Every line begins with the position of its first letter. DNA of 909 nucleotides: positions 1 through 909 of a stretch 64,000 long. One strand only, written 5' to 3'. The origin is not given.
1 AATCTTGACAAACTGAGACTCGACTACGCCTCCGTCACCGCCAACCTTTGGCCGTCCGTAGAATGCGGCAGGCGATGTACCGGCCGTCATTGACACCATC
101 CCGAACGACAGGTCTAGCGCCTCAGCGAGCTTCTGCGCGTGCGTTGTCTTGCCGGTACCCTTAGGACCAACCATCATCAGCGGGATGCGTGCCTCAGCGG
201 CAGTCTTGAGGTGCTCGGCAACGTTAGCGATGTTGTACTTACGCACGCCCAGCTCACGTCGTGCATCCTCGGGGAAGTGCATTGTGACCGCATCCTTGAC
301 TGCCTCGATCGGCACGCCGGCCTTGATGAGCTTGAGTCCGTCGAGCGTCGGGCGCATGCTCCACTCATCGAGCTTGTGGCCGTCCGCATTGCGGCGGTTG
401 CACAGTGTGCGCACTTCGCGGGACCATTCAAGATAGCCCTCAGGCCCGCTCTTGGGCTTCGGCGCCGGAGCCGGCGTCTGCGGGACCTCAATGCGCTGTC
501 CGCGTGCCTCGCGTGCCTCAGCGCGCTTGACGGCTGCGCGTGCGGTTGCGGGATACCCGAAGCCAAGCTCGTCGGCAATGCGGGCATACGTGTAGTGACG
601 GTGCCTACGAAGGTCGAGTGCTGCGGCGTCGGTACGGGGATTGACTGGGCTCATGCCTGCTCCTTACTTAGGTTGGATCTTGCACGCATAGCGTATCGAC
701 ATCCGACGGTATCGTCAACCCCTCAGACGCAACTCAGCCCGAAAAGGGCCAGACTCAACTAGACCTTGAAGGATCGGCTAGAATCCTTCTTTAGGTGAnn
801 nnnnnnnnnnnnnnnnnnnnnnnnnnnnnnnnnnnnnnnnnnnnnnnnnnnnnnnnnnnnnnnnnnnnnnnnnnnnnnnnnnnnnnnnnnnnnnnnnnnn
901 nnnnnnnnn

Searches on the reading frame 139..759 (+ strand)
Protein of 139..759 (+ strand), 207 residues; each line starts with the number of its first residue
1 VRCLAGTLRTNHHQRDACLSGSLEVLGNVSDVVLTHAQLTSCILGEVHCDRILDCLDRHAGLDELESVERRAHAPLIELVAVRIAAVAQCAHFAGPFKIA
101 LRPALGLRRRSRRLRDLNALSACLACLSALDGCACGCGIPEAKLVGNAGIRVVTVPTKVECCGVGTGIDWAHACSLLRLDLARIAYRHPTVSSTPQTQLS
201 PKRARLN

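Call 29: find_encoding_contigs(protein=window:139-759:+, flank=10000, max_places=2)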
Protein window:139-759:+ (207 aa): no gene with exactly this product is on record in the collection.
